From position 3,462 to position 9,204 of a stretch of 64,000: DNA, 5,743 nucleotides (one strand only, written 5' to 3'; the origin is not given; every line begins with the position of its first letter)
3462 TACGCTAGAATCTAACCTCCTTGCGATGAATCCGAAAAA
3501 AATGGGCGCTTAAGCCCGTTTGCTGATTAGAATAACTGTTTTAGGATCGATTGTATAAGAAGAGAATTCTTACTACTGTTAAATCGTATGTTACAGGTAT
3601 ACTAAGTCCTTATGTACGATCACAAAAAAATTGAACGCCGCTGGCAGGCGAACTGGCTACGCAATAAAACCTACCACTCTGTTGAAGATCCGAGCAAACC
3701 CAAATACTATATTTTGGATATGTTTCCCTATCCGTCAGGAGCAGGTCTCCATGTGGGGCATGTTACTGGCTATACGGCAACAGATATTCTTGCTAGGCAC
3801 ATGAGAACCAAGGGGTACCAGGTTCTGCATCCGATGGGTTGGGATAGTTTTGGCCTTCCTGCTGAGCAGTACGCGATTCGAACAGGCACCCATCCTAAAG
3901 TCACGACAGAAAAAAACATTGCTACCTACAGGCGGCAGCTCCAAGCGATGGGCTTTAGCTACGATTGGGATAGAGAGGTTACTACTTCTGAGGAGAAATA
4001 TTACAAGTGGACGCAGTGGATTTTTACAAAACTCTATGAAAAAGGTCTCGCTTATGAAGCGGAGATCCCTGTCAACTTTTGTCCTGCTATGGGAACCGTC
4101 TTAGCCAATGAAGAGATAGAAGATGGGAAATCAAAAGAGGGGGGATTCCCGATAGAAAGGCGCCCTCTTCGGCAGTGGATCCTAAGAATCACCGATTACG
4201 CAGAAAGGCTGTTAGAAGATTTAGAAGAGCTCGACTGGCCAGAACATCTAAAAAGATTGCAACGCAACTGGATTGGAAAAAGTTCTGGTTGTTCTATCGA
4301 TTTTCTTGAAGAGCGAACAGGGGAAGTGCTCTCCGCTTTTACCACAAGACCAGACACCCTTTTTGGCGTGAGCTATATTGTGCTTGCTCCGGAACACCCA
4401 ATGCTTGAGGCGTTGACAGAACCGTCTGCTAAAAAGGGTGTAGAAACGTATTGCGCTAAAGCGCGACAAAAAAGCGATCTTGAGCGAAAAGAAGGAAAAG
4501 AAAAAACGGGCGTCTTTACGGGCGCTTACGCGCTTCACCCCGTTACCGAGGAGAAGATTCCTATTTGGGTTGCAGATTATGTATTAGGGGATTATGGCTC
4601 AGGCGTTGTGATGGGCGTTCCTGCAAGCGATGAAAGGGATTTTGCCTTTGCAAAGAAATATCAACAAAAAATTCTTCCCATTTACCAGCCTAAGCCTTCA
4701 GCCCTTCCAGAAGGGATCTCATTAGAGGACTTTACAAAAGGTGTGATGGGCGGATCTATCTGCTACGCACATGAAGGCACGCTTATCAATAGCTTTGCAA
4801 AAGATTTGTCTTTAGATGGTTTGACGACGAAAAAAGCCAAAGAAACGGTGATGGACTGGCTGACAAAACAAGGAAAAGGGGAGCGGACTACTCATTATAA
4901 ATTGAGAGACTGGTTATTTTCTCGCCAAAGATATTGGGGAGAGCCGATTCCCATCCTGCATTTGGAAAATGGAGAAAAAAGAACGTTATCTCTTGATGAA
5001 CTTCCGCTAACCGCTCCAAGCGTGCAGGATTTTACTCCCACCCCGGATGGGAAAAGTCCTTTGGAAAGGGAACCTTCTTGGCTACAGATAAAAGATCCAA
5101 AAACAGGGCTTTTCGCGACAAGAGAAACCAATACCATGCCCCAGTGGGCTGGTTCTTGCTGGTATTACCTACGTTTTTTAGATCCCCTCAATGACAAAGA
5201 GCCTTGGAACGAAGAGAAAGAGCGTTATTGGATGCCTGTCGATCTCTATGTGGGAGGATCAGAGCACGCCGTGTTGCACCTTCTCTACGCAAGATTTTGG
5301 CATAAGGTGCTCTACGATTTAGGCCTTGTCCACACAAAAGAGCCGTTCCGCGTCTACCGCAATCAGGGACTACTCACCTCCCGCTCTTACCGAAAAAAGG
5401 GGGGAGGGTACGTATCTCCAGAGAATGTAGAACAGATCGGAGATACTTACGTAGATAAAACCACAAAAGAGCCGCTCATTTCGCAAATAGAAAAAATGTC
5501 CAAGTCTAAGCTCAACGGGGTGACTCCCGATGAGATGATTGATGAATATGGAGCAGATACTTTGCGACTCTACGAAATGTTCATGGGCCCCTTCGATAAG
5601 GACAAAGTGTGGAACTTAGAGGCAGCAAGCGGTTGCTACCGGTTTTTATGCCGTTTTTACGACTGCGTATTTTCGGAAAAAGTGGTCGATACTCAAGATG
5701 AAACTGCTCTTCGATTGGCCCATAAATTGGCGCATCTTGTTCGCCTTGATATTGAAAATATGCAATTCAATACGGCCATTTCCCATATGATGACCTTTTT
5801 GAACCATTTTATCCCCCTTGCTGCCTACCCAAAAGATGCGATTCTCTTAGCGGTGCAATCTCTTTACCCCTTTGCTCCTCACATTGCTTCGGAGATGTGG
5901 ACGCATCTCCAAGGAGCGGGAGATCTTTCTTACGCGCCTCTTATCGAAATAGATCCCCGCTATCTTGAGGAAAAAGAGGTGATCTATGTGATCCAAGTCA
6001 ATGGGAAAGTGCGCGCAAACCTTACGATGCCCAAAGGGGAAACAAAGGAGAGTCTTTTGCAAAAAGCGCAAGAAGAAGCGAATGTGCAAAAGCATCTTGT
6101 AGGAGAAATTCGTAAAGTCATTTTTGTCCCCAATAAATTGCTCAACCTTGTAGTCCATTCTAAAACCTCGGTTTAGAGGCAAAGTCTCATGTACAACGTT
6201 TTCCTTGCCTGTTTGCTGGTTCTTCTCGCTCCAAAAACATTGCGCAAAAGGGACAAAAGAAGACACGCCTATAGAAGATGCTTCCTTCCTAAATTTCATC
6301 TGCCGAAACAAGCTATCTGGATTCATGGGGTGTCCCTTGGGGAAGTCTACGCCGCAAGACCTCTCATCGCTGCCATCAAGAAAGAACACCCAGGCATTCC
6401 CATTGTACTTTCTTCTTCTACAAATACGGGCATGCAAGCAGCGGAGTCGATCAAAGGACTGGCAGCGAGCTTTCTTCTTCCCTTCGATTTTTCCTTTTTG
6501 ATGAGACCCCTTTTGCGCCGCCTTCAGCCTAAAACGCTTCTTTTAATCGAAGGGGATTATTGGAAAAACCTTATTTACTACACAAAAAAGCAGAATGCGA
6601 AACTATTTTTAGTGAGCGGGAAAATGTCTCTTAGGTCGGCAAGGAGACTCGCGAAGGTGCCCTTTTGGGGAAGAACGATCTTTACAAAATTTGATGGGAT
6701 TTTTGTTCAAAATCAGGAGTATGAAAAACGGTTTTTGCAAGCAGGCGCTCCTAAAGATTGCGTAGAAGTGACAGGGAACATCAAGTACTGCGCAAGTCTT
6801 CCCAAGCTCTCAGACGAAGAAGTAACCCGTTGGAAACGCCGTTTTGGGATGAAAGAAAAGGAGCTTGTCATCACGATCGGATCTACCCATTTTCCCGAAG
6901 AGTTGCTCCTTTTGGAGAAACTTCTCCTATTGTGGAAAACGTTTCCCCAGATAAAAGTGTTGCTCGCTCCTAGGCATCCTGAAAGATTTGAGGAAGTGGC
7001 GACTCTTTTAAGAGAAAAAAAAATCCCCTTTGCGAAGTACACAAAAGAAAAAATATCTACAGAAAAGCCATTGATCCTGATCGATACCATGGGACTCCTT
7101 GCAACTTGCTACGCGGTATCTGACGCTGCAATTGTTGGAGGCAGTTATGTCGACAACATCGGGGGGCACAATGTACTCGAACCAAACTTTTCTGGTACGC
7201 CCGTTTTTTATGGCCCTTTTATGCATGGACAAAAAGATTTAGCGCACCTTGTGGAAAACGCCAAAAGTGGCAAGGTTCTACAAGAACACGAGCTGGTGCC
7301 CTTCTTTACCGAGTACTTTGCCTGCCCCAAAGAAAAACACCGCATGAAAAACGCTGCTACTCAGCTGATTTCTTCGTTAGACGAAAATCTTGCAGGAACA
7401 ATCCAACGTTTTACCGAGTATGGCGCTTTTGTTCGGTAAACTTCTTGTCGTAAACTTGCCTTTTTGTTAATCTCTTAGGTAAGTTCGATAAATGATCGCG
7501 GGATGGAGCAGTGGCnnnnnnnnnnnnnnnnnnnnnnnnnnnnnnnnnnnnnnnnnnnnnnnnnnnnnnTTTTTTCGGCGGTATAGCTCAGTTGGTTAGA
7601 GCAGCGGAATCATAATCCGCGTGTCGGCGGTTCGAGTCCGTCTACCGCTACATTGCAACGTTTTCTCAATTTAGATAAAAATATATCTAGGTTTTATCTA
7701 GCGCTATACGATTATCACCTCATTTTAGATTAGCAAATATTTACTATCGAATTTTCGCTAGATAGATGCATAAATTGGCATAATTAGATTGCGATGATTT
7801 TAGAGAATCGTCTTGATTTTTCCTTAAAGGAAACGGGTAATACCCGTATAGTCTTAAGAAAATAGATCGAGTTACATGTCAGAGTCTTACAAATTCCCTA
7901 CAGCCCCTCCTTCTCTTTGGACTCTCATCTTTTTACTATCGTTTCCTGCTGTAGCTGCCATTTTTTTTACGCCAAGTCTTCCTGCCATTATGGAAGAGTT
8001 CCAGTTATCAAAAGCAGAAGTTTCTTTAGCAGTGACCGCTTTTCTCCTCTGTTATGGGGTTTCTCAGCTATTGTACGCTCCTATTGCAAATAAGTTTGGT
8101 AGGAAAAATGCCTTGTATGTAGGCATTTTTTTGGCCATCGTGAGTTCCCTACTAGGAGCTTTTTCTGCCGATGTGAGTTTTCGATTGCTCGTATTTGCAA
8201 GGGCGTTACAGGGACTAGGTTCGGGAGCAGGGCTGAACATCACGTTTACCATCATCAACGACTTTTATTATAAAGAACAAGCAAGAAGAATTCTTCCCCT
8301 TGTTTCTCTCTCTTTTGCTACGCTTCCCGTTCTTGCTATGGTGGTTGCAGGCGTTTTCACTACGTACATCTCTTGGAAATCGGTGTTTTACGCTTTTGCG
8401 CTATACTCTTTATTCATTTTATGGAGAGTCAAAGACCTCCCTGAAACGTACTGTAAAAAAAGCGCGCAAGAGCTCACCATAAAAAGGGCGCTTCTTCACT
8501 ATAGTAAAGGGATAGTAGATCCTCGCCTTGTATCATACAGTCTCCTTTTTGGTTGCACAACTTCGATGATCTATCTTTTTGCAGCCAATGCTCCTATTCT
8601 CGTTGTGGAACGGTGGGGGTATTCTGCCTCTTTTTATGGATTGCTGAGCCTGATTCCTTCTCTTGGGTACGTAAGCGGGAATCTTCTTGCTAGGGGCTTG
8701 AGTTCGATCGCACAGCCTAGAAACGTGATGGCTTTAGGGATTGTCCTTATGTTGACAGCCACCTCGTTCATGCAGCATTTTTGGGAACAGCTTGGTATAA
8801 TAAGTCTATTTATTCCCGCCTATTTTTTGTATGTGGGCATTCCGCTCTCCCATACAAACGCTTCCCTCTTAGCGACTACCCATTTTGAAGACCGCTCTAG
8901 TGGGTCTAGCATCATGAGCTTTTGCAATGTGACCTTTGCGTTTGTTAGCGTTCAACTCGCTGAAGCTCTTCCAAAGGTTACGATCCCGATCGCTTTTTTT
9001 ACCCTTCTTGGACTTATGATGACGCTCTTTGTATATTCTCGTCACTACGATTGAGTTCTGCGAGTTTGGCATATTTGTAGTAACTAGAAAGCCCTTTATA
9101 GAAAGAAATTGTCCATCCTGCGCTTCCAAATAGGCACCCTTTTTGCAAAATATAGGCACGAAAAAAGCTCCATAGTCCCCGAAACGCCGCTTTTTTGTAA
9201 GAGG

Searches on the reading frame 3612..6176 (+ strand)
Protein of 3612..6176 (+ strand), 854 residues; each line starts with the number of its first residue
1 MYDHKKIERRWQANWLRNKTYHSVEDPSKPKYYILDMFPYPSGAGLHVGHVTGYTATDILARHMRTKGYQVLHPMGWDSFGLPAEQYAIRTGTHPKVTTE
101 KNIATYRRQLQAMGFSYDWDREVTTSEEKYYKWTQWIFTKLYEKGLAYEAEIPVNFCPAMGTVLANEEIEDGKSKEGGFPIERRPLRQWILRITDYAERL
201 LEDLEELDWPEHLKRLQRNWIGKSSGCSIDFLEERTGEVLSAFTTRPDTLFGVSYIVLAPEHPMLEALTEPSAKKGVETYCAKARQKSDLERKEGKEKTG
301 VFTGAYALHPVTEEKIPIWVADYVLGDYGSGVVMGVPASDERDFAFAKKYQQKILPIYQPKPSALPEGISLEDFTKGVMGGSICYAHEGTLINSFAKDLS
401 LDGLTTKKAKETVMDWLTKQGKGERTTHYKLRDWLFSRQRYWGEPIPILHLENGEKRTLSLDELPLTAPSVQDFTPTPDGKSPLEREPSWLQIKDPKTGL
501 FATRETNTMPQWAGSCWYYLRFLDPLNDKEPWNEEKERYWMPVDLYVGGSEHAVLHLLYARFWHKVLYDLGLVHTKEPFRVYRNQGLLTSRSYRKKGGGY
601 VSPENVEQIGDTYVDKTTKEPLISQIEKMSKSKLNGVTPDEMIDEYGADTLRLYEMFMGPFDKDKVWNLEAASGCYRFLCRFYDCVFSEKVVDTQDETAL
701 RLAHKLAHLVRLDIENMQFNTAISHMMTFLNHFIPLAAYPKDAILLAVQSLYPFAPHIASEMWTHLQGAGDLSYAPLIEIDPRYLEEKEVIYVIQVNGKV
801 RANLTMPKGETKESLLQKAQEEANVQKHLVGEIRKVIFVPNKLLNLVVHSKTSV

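Call 61: search_protein_families(library=pfam, proteins=[window:3612-6176:+], max_evalue=0.00001)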
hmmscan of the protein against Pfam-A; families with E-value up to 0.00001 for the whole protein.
window:3612-6176:+ (854 aa): 4 families
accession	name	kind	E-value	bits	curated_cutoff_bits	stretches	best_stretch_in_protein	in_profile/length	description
PF13603.12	tRNA-synt_1_2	-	2.1e-55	187.5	25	1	218-417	1-184/185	Leucyl-tRNA synthetase, editing domain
PF00133.28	tRNA-synt_1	-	4.7e-41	141.3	22.7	1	11-221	2-225/414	tRNA synthetases class I (I, L, M and V)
PF09334.17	tRNA-synt_1g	-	2e-27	96.4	20.1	1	37-170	6-136/391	tRNA synthetases class I (M)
PF08264.19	Anticodon_1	-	2.1e-13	50.8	25.1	1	696-813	1-145/148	Anticodon-binding domain of tRNA ligase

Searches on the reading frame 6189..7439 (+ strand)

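Call 61: search_protein_families(library=pfam, proteins=[window:6189-7439:+], max_evalue=0.00001)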
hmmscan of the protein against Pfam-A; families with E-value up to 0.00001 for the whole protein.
window:6189-7439:+ (416 aa): 1 family
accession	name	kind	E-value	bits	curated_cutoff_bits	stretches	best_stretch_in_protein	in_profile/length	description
PF04413.22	Glycos_transf_N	-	1.8e-49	168.1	23.9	1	32-200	9-177/179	3-Deoxy-D-manno-octulosonic-acid transferase (kdotransferase)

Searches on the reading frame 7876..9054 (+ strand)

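Call 61: search_protein_families(library=pfam, proteins=[window:7876-9054:+], max_evalue=0.00001)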
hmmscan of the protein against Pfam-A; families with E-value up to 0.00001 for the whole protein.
window:7876-9054:+ (392 aa): 2 families
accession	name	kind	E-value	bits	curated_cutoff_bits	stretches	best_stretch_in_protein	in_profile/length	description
PF07690.21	MFS_1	-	2.5e-36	125.7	33.4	1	26-352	10-340/347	Major Facilitator Superfamily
PF00083.30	Sugar_tr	-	2.1e-08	34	22.3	1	45-191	44-194/452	Sugar (and other) transporter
